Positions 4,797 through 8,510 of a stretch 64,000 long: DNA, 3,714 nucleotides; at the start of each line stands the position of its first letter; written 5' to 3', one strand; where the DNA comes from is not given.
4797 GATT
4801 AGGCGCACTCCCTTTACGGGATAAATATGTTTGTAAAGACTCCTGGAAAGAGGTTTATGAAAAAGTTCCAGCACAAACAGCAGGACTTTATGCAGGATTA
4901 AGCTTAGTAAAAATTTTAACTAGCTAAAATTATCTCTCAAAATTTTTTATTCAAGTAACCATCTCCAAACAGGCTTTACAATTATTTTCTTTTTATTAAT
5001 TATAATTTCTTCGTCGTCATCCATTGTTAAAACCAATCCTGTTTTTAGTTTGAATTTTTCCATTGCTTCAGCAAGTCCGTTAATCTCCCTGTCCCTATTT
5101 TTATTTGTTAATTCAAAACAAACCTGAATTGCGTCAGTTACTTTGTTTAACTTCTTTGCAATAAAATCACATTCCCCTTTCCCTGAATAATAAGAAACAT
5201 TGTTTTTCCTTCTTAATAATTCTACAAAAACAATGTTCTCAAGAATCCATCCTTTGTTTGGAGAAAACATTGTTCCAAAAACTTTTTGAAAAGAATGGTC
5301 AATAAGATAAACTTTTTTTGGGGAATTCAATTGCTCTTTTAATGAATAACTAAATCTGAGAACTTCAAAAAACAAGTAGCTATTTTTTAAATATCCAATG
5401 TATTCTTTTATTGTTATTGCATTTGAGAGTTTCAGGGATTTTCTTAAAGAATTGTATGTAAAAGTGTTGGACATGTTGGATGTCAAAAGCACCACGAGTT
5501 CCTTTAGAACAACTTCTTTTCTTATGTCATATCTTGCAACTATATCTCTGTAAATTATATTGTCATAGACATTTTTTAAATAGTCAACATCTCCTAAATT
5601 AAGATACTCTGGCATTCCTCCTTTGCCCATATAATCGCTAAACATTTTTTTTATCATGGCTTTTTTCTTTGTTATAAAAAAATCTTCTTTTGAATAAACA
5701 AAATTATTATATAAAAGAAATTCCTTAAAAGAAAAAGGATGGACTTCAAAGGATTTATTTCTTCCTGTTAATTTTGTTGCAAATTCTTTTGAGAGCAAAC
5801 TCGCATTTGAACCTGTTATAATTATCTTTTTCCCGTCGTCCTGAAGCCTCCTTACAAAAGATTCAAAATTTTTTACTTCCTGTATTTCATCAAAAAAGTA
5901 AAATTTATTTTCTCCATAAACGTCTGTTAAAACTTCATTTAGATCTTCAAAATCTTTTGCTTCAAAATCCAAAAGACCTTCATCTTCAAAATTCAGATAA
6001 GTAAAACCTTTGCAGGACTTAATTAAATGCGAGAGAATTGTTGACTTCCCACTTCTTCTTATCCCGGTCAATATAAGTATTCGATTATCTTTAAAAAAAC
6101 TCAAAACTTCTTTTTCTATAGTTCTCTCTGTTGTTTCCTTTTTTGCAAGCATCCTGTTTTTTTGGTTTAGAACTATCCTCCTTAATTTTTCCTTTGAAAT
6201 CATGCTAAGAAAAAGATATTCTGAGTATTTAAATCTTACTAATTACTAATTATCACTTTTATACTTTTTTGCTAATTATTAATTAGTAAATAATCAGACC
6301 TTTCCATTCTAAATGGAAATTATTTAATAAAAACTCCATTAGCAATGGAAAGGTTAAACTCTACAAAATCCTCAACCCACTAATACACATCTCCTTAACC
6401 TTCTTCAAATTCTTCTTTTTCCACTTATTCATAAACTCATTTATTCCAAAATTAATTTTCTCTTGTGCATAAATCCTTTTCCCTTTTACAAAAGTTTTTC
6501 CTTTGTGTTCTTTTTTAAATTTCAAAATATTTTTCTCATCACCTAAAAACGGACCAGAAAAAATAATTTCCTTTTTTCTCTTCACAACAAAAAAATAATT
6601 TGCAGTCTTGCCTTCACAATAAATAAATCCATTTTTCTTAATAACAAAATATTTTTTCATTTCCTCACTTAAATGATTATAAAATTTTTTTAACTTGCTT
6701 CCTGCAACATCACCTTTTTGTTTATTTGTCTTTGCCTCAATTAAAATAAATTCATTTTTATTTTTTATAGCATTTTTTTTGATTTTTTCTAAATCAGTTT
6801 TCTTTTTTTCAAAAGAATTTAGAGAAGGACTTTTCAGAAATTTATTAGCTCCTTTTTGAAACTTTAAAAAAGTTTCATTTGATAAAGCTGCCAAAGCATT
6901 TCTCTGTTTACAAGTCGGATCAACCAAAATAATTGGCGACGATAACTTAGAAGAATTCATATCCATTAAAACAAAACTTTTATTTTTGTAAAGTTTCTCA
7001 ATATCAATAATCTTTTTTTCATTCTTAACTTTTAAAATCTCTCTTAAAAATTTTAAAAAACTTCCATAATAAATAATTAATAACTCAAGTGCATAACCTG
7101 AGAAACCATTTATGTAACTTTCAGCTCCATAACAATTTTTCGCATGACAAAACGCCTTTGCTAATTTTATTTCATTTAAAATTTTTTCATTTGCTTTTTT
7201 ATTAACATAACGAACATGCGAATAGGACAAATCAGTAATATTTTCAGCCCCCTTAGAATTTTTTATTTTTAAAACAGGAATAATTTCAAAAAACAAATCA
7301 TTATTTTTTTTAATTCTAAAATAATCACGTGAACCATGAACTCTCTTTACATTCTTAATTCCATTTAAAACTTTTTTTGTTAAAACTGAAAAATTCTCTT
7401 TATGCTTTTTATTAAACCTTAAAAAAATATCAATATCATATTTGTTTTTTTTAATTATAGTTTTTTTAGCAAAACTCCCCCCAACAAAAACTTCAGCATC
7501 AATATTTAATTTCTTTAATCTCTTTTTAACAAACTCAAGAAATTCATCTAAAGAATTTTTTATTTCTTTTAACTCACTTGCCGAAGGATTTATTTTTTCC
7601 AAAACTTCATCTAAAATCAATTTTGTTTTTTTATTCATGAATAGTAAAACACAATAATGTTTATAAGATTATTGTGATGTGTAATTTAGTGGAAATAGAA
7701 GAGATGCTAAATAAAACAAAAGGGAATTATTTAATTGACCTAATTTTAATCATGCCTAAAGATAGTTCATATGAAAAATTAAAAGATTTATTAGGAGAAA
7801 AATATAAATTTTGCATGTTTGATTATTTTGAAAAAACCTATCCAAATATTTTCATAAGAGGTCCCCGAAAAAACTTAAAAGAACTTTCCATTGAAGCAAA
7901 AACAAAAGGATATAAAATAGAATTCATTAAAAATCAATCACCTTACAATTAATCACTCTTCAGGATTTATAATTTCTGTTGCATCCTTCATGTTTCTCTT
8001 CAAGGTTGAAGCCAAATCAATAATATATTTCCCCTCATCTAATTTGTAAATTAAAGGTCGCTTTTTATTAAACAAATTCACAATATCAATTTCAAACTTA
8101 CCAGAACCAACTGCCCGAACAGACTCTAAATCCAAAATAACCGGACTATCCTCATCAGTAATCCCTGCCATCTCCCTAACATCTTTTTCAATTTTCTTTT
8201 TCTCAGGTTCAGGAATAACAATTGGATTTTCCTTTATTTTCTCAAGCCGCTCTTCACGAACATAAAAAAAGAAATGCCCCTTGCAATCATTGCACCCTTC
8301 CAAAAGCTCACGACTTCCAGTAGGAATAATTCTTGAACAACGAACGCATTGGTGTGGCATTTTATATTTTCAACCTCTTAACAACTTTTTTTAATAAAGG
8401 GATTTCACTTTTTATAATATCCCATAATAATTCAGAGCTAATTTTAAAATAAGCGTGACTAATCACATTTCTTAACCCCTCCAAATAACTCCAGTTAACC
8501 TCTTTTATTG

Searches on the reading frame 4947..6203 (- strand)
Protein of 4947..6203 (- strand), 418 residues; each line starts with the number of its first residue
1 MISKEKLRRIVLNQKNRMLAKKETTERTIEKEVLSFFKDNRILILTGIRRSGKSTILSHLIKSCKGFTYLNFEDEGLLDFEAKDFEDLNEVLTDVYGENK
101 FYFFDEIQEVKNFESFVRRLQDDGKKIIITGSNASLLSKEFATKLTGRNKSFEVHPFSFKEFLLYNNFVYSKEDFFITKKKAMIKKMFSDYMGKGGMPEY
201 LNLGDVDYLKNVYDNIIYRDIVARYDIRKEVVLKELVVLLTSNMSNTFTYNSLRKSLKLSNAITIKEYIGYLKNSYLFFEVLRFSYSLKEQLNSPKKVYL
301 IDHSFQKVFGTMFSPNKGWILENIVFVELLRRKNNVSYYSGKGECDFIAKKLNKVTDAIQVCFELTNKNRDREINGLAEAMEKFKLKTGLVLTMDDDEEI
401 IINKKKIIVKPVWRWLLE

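Call 69: search_protein_families(library=pfam, proteins=[window:4947-6203:-], max_evalue=0.001)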
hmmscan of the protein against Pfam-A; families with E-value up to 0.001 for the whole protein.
window:4947-6203:- (418 aa): 4 families
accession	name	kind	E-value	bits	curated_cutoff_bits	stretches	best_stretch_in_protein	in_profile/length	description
PF13173.12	AAA_14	-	2.2e-35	121.9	27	1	40-163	2-129/129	AAA domain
PF13635.12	DUF4143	-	9.6e-18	64.9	28.1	1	219-361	2-157/160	Domain of unknown function (DUF4143)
PF20720.3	nSTAND3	-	1.9e-05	24.8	27.2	1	31-134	8-113/155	Novel STAND NTPase 3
PF01637.24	ATPase_2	-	2.3e-05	24.7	33.2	0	39-129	19-114/225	ATPase domain predominantly from Archaea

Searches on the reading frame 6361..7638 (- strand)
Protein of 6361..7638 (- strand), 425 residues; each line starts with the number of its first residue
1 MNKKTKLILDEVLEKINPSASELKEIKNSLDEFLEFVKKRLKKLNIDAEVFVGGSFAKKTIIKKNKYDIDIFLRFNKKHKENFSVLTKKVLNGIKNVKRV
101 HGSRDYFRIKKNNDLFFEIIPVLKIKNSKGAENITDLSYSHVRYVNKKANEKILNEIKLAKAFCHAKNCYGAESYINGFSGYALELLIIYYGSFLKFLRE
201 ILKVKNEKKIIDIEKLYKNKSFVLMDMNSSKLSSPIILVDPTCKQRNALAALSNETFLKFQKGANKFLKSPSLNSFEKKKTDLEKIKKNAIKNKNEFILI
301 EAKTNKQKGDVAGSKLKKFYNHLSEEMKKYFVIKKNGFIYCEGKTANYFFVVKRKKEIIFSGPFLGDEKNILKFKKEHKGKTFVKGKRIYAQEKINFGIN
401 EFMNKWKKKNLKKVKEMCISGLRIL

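Call 69: search_protein_families(library=pfam, proteins=[window:6361-7638:-], max_evalue=0.001)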
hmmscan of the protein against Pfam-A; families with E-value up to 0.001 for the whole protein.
window:6361-7638:- (425 aa): 3 families
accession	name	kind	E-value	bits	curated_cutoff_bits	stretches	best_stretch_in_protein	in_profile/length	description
PF09249.16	tRNA_NucTransf2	-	6.8e-29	100.8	27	1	155-276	1-112/113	tRNA nucleotidyltransferase, second domain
PF18144.7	SMODS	-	1.7e-07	32.1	26.5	1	9-136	7-142/164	Second Messenger Oligonucleotide or Dinucleotide Synthetase domain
PF01909.29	NTP_transf_2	-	3.9e-06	27.6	21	1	32-115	3-63/93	Nucleotidyltransferase domain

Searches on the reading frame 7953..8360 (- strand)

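Call 69: search_protein_families(library=pfam, proteins=[window:7953-8360:-], max_evalue=0.001)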
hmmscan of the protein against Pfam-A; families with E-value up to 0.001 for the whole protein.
window:7953-8360:- (135 aa): 1 family
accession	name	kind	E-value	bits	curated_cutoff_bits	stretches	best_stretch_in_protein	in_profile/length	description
PF09845.14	OapC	-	3.9e-19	69.7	23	1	2-121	1-132/133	Origin-associated protein OapC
